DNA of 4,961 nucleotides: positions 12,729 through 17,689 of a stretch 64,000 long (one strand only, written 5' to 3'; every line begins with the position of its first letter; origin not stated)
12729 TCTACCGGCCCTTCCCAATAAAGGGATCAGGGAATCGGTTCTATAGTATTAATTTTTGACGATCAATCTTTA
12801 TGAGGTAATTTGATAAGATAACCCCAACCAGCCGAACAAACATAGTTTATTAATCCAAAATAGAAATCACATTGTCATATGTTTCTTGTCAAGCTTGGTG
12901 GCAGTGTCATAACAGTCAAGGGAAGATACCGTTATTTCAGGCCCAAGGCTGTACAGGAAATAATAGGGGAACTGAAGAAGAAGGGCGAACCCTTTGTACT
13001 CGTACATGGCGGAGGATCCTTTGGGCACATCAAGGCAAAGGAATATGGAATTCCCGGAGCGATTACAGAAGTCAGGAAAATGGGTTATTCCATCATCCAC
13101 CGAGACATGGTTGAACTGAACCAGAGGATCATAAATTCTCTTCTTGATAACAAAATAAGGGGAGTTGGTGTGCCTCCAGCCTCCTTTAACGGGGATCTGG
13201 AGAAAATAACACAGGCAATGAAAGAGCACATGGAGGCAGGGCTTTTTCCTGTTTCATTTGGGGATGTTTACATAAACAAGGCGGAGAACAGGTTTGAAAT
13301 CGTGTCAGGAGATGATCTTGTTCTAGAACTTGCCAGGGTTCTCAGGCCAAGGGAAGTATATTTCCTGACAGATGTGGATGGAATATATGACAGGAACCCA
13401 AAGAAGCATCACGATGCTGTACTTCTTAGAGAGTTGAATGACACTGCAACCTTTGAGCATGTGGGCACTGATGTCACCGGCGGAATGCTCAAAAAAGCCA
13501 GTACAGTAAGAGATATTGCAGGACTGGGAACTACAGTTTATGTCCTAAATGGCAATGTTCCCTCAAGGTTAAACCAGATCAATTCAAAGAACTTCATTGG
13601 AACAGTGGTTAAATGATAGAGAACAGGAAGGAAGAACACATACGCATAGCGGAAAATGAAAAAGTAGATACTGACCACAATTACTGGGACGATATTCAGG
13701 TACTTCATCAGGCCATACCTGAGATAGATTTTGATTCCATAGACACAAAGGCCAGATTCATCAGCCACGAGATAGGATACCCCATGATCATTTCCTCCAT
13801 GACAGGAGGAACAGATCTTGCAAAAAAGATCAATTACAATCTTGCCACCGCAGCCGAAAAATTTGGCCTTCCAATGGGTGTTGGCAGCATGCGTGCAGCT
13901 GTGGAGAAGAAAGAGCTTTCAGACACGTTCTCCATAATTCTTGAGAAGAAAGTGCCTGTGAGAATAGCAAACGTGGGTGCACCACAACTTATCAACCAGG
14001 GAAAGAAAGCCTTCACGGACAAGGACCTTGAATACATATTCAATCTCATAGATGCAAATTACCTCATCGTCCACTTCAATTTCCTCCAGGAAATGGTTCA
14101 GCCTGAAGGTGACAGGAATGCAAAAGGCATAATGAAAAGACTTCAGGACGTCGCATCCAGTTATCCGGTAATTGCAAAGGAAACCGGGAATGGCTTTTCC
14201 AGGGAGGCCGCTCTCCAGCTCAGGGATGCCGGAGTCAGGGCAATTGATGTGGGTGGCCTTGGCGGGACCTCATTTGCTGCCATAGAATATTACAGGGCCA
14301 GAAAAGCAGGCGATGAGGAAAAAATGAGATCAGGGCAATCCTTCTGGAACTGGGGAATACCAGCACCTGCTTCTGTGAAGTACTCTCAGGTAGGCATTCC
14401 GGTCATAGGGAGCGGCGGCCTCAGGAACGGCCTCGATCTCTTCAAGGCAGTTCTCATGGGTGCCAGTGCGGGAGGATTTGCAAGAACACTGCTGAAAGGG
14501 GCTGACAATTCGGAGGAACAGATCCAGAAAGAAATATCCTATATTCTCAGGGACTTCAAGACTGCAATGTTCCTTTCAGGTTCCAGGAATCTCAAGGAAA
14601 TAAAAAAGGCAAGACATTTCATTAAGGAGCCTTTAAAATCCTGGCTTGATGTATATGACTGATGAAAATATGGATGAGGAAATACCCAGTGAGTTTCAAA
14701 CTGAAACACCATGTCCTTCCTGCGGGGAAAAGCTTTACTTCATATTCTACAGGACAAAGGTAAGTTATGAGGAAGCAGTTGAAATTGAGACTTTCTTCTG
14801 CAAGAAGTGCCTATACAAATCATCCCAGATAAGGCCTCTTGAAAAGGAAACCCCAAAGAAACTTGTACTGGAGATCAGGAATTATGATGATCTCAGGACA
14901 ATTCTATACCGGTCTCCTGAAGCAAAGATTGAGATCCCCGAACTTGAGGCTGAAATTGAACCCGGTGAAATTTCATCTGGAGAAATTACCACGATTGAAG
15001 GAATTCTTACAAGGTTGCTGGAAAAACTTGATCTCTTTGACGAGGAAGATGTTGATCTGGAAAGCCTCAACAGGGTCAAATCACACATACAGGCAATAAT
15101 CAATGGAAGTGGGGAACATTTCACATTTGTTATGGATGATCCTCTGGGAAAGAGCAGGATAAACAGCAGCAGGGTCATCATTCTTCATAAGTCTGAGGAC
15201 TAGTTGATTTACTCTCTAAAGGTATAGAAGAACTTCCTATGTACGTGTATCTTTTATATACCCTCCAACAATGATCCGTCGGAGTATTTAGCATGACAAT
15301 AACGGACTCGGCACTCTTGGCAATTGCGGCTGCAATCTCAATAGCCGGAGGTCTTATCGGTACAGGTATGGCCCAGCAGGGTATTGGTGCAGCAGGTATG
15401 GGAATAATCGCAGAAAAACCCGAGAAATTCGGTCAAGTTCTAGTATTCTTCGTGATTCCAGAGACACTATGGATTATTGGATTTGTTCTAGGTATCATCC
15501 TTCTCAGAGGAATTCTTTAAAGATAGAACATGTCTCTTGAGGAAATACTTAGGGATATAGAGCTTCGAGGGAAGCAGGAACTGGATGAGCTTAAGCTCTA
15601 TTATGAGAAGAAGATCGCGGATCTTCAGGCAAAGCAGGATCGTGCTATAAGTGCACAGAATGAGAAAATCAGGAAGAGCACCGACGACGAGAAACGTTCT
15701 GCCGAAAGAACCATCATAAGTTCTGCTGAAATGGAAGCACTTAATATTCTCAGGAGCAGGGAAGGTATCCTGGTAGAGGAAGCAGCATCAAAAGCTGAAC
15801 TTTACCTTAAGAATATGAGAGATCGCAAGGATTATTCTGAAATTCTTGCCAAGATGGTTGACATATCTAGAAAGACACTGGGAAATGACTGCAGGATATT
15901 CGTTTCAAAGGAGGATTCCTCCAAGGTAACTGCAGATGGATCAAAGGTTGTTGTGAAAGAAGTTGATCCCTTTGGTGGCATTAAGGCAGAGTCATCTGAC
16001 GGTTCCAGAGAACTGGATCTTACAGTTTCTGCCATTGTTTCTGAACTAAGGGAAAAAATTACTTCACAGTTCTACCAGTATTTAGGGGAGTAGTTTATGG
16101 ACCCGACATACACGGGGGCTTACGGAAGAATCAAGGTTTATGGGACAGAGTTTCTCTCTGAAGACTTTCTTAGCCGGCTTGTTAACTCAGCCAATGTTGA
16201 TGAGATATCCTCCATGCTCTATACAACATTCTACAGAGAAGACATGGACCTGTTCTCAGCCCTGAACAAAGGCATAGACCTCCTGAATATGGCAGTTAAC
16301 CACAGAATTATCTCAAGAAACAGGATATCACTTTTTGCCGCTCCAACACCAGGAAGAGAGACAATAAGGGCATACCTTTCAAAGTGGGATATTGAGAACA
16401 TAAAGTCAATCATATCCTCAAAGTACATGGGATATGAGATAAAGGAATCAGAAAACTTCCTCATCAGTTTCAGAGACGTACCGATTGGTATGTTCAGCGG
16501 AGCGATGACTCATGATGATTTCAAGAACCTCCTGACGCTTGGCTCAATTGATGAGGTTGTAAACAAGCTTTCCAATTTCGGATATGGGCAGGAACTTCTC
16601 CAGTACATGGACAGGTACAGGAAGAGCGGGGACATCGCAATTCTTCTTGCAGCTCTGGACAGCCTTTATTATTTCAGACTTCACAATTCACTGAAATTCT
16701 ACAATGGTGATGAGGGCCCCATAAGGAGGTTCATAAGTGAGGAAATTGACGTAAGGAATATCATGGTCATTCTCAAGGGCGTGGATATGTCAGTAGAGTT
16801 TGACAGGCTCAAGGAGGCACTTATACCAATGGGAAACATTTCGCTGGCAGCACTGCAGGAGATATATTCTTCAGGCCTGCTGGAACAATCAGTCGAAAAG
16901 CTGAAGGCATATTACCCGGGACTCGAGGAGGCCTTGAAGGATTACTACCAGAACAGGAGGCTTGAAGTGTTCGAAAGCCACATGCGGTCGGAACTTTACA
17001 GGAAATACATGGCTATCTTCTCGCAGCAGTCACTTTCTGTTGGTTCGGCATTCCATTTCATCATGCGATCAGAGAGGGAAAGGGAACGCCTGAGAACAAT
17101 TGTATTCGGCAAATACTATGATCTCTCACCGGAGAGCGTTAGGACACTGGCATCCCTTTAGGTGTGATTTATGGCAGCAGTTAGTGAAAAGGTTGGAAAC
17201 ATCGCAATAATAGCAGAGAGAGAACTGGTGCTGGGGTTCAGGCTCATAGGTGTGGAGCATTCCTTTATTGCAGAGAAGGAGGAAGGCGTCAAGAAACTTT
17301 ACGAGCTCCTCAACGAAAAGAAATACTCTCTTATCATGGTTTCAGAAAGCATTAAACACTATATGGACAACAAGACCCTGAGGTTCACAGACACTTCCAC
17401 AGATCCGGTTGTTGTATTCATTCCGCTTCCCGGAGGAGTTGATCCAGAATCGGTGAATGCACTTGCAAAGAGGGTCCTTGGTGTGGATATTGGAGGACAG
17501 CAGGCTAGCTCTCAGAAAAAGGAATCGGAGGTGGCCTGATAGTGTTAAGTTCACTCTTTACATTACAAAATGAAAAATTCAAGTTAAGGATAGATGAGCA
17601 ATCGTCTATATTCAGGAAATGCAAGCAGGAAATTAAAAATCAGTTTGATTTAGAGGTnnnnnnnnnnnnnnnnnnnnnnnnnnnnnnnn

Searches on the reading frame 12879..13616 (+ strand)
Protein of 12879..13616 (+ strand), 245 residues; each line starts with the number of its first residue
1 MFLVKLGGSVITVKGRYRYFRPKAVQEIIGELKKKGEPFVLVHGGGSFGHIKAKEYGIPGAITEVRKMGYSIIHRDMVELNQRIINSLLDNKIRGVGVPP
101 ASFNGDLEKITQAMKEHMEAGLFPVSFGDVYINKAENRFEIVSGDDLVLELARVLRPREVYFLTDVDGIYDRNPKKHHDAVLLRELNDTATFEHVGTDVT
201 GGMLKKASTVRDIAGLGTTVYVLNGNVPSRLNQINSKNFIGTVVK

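Call 91: search_protein_families(library=pfam, proteins=[window:12879-13616:+], max_evalue=0.00001)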
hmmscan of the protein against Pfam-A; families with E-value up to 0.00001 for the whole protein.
window:12879-13616:+ (245 aa): 1 family
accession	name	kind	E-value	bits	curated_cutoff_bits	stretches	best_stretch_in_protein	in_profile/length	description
PF00696.33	AA_kinase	-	3.2e-36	125.7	24.9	1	2-224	3-234/234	Amino acid kinase family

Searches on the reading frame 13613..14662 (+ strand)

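Call 92: search_protein_families(library=pfam, proteins=[window:13613-14662:+], max_evalue=0.00001)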
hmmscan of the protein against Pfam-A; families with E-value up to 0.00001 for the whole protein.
window:13613-14662:+ (349 aa): 2 families
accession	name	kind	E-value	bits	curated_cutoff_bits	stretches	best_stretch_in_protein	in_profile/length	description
PF01070.24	FMN_dh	-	6.1e-17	62.1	24.9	1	255-333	267-346/350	FMN-dependent dehydrogenase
PF00478.31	IMPDH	-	2.1e-06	27.4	25.6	0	257-286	203-232/345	IMP dehydrogenase / GMP reductase domain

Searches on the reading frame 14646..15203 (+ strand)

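Call 92: search_protein_families(library=pfam, proteins=[window:14646-15203:+], max_evalue=0.00001)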
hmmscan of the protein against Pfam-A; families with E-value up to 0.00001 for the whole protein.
window:14646-15203:+ (185 aa): 1 family
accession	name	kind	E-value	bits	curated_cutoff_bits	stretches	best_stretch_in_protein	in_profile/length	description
PF22794.1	jr-ZPR1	-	9.2e-18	64.8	27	1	81-174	1-98/125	ZPR1 jelly-roll domain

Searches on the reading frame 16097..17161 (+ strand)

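Call 92: search_protein_families(library=pfam, proteins=[window:16097-17161:+], max_evalue=0.00001)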
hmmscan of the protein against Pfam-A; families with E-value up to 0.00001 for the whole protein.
window:16097-17161:+ (354 aa): 1 family
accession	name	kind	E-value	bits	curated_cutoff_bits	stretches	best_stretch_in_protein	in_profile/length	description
PF01992.21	vATP-synt_AC39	-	3.3e-53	181.6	29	1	10-349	3-337/339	ATP synthase (C/AC39) subunit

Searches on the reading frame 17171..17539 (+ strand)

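Call 92: search_protein_families(library=pfam, proteins=[window:17171-17539:+], max_evalue=0.00001)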
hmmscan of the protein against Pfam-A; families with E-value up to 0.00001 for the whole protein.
window:17171-17539:+ (122 aa): 1 family
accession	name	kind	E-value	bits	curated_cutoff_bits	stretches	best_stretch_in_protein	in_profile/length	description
PF01990.22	ATP-synt_F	-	1.3e-14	54.7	23.5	1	11-100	1-89/91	ATP synthase (F/14-kDa) subunit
